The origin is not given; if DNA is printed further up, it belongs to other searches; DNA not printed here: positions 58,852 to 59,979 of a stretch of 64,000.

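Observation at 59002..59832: RNA polymerase alpha subunit without the C-terminal domain, ending in an acidic tail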

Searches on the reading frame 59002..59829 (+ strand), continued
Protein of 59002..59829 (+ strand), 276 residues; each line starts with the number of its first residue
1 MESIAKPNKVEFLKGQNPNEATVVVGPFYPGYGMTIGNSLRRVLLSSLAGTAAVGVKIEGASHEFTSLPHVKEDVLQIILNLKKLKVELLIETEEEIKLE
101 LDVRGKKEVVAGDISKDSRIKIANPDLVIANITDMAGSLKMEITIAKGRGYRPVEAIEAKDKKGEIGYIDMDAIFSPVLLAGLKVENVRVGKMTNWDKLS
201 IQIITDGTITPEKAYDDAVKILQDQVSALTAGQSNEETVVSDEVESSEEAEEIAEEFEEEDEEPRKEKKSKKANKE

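Call 23: find_related_loci(query=A1, collection=genome_contigs, flank=3000)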
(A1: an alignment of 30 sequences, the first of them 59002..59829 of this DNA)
Query A1 (276 aa) in genome_contigs; peptide patterns used: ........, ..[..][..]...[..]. (x = any residue, [..] = any of these).
277 stretches matched a pattern; 263 encode a relative of the query (tblastn E <= 1e-3); the best 80 are kept; 80 distinct loci.
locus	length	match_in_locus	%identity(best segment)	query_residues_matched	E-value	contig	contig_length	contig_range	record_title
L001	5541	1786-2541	79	1-259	3e-130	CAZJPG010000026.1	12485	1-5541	MAG TPA_asm: uncultured Gammaproteobacteria bacterium isolate SRP263991_co7_920 genome assembly, contig: NODE_9746_lengt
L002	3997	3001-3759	77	1-255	3e-129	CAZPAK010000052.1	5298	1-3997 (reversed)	MAG TPA_asm: uncultured Gammaproteobacteria bacterium isolate SRP098346_co1_188 genome assembly, contig: NODE_23213_leng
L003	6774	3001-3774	69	1-273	2e-114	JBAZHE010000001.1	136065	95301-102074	MAG: Patescibacteria group bacterium isolate SO_2017_LW3_62 NODE_196_length_136065_cov_1.614972_LW162_2017, whole genome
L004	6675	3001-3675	75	1-229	5e-112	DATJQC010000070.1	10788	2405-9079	MAG TPA_asm: Candidatus Nanoarchaeia archaeon isolate SMAG_U14930 k141_1488306, whole genome shotgun sequence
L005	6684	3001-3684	73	1-231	3e-110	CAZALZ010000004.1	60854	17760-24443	MAG TPA_asm: uncultured Gammaproteobacteria bacterium isolate SRP192927_co3_682 genome assembly, contig: NODE_787_length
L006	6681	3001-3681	74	1-231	5e-104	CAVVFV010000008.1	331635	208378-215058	MAG: Candidatus Falkowbacteria bacterium isolate MFD01188.bin.1.43 genome assembly, contig: contig_43950, whole genome s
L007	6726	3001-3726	69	1-250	3e-101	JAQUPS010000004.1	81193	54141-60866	MAG: Patescibacteria group bacterium isolate STD1_31 NODE_592_length_81193_cov_7.169837_Sandtown_D1, whole genome shotgu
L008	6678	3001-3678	67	1-229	5e-101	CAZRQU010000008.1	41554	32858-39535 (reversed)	MAG TPA_asm: uncultured Gammaproteobacteria bacterium isolate SRP332253_co2_32 genome assembly, contig: NODE_796_length_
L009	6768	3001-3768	60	1-256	5e-100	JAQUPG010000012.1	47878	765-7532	MAG: Patescibacteria group bacterium isolate STD1_219 NODE_1425_length_47878_cov_6.217524_Sandtown_D1, whole genome shot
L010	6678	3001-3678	65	1-230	6e-98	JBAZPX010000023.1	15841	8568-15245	MAG: Patescibacteria group bacterium isolate SO_2017_SWC_4 scaffold_3181_c1_LP-4_2017, whole genome shotgun sequence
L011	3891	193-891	63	1-238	1e-96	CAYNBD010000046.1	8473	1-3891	MAG TPA_asm: uncultured Gammaproteobacteria bacterium isolate binchicken_co129_838 genome assembly, contig: NODE_27467_l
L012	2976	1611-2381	55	1-274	7e-98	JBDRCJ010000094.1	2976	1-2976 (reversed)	MAG: Patescibacteria group bacterium isolate MEGAHIT-group-1.177 k141_365378, whole genome shotgun sequence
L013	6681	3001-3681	64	1-229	8e-96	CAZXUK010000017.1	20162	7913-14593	MAG TPA_asm: uncultured Gammaproteobacteria bacterium isolate binchicken_co13_442 genome assembly, contig: NODE_3693_len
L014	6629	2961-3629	71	3-229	1e-95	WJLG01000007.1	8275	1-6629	MAG: Candidatus Falkowbacteria bacterium isolate Bin_529 k141_291442, whole genome shotgun sequence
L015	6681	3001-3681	62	1-229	6e-95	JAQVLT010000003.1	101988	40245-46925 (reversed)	MAG: Patescibacteria group bacterium isolate STF1_116 NODE_301_length_101988_cov_4.154141_Sandtown_F1, whole genome shot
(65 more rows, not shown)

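Call 40: predict_structure(alignment_id=A1)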
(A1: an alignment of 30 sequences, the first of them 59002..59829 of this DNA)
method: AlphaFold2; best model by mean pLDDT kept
length: 276 residues; sequences in the alignment: 30
mean_pLDDT: 73.7   pTM: 0.64
mean pLDDT of the five models: 73.7, 73.4, 71.8, 71.3, 71.0
residues with pLDDT >= 90: 37; 70-90: 161; 50-70: 33; < 50: 45
segments of 3 or more residues with pLDDT < 50: 233-276
pLDDT, mean of each block of 10 residues (from residue 1): 63 90 86 88 83 84 64 86 87 84 85 85 87 78 84 59 70 83 87 82 90 91 86 39 29 31 32 36
secondary structure, 60 per line:
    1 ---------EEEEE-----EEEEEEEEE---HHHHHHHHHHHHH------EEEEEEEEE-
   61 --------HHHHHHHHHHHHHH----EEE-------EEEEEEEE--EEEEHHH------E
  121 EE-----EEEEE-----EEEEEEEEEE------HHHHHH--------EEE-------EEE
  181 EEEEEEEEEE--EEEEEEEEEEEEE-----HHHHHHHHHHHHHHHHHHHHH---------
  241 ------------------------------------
elements in order: E10-14 E20-28 H32-44 E51-59 H69-82 E87-89 E97-104 E107-110 E120-122 E128-132 E138-147 H154-159 E168-170 E178-190 E193-205 H211-231

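Call 42: search_protein_families(library=pfam, proteins=[P0061, P0085, P0073, P0105, P0057], max_evalue=10)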
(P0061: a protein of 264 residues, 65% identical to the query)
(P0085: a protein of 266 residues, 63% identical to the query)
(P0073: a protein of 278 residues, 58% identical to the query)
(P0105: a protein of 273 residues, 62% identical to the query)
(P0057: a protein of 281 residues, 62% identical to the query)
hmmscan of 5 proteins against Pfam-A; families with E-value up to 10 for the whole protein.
P0061 (264 aa): 4 families
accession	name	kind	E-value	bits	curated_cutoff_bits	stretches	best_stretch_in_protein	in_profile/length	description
PF01000.31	RNA_pol_A_bac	-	2e-28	99.4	33.9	1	56-172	1-119/119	RNA polymerase Rpb3/RpoA insert domain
PF01193.29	RNA_pol_L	-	3e-20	72.2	24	1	26-222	1-74/74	RNA polymerase Rpb3/Rpb11 dimerisation domain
PF13656.11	RNA_pol_L_2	-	0.00012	22.1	27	1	193-227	40-74/75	RNA polymerase Rpb3/Rpb11 dimerisation domain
PF02178.24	AT_hook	-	0.13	12.7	17.4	1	254-263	1-10/13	AT hook motif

P0085 (266 aa): 5 families
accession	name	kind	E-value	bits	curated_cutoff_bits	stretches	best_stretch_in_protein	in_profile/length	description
PF01000.31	RNA_pol_A_bac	-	7.5e-28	97.6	33.9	1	56-172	1-119/119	RNA polymerase Rpb3/RpoA insert domain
PF01193.29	RNA_pol_L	-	2.2e-16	59.8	24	1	26-222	1-74/74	RNA polymerase Rpb3/Rpb11 dimerisation domain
PF13656.11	RNA_pol_L_2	-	0.06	13.5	27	1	193-227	40-74/75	RNA polymerase Rpb3/Rpb11 dimerisation domain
PF02178.24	AT_hook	-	0.39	11.2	17.4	1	258-265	2-9/13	AT hook motif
PF03730.19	Ku_C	-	1.6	9.8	23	1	201-258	33-89/90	Ku70/Ku80 C-terminal arm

P0073 (278 aa): 5 families
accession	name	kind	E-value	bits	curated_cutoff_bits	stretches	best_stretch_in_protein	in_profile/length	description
PF01000.31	RNA_pol_A_bac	-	2.4e-28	99.2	33.9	1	56-176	1-119/119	RNA polymerase Rpb3/RpoA insert domain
PF01193.29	RNA_pol_L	-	5.3e-19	68.1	24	1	26-226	1-74/74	RNA polymerase Rpb3/Rpb11 dimerisation domain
PF13656.11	RNA_pol_L_2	-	0.0012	19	27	1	197-229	40-72/75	RNA polymerase Rpb3/Rpb11 dimerisation domain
PF24837.1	AMIN-like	-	0.046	14.3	27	1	184-210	2-28/129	AMIN-like domain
PF21667.2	Nop5_N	-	0.055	14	27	1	72-122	34-86/117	Nop5, N-terminal domain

P0105 (273 aa): 4 families
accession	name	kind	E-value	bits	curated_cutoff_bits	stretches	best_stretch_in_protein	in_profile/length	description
PF01000.31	RNA_pol_A_bac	-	3.1e-29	102.1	33.9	1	56-172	1-119/119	RNA polymerase Rpb3/RpoA insert domain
PF01193.29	RNA_pol_L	-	5.6e-19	68.1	24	1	27-222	2-74/74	RNA polymerase Rpb3/Rpb11 dimerisation domain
PF13656.11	RNA_pol_L_2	-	5.2e-05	23.3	27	1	193-227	40-74/75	RNA polymerase Rpb3/Rpb11 dimerisation domain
PF02178.24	AT_hook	-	0.86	10.1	17.4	1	265-273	2-10/13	AT hook motif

P0057 (281 aa): 7 families
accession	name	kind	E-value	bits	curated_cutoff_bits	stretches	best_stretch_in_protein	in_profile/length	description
PF01000.31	RNA_pol_A_bac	-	4.1e-31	108.1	33.9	1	56-172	1-119/119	RNA polymerase Rpb3/RpoA insert domain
PF01193.29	RNA_pol_L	-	2.2e-17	63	24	1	26-221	1-73/74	RNA polymerase Rpb3/Rpb11 dimerisation domain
PF13656.11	RNA_pol_L_2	-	0.00062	19.9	27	1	193-225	40-72/75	RNA polymerase Rpb3/Rpb11 dimerisation domain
PF05688.17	BIg21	-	0.004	18.1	27.4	1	110-171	40-106/109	Bacterial Immunoglobulin-like 21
PF24837.1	AMIN-like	-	0.041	14.4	27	1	180-227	2-48/129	AMIN-like domain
PF14181.11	YqfQ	-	0.046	14.3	27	1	213-279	66-131/166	YqfQ-like protein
PF02237.23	BPL_C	-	0.055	13.8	21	1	219-237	22-40/48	Biotin protein ligase C terminal domain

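Call 43: search_protein_representatives(protein=window:59002-59829:+)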
Query: 276 residues. Proteins with E-value up to 0.001 (for the whole library): 8033; up to 1e-10: 4753; up to 1e-30: 873. The best 150 are listed.
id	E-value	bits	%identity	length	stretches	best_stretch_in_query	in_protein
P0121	2.2e-85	302.6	57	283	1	1-270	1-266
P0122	7.3e-83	294.3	40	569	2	23-257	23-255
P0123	8.5e-66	238.4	50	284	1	1-273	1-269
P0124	3.0e-63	230.1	49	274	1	6-274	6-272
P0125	3.3e-62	226.7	48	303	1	1-256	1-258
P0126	1.0e-60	221.8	45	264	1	3-262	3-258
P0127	4.8e-59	216.3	36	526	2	17-228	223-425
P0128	1.2e-58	215.1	43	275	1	8-273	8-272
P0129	2.6e-58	213.9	44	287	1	17-267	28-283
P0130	7.9e-58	212.4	46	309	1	6-245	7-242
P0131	1.5e-57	211.5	46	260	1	1-256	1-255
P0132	5.2e-57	209.7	43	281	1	5-266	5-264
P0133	5.4e-57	209.6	47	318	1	16-260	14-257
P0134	6.4e-57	209.4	44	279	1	1-267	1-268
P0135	1.0e-56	208.7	49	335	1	4-235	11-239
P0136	1.4e-56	208.3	50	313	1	16-234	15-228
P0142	8.2e-55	202.5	46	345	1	1-272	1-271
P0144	1.7e-54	201.5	47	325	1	4-231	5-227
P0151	4.1e-53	196.9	44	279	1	16-274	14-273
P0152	4.2e-53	196.9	47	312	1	1-230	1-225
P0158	1.7e-51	191.6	44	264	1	15-272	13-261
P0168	1.1e-49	185.7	46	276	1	16-268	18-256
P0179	9.1e-48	179.4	40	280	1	9-265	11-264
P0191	5.1e-47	176.9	45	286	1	19-264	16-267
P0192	5.3e-47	176.9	46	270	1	21-234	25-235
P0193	5.9e-47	176.7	41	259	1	19-271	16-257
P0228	7.7e-45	169.8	40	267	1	17-275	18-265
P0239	1.6e-44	168.7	42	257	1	24-269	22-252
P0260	6.6e-44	166.7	43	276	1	5-226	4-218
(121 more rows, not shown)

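Call 46: list_cluster_members(proteins=[P0130, P0133, P0135, P0136, P0142, P0144, P0123, P0124, P0126, P0129])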
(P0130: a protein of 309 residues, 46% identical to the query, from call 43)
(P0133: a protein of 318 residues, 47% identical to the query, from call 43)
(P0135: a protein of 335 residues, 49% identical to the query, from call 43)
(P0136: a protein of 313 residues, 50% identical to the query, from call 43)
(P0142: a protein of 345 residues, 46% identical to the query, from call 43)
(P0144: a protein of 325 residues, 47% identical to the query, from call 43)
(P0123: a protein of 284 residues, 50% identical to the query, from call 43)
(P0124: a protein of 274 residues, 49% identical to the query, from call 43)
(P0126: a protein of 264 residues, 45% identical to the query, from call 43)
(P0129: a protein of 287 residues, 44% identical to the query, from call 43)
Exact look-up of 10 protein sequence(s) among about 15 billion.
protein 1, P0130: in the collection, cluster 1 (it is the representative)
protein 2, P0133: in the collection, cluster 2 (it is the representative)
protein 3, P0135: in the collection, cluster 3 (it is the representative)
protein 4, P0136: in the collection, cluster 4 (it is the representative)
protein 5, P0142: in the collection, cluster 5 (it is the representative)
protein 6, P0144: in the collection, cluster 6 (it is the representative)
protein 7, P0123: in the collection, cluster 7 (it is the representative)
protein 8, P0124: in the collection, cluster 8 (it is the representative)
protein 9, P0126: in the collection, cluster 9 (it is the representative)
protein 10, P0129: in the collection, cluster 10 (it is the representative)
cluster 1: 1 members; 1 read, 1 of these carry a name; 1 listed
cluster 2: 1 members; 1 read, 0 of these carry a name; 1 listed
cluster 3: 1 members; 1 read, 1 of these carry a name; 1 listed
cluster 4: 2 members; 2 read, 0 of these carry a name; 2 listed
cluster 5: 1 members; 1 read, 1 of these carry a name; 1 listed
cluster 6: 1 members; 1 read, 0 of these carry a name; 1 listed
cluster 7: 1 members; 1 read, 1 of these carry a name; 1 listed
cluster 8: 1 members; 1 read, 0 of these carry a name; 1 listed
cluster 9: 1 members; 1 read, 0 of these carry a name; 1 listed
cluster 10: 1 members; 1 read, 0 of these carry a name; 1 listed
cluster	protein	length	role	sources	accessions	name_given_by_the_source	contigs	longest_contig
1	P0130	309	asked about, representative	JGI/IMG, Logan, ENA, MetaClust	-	\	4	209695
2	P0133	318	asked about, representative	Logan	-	-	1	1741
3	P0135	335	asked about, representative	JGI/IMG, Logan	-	DNA-directed RNA polymerase subunit alpha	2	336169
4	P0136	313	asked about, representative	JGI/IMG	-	-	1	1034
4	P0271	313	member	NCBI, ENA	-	-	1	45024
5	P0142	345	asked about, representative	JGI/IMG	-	DNA-directed RNA polymerase subunit alpha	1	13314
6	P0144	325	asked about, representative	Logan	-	-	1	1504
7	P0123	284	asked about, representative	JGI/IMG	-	DNA-directed RNA polymerase subunit alpha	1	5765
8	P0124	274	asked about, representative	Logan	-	-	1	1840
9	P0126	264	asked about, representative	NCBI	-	-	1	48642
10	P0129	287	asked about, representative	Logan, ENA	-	-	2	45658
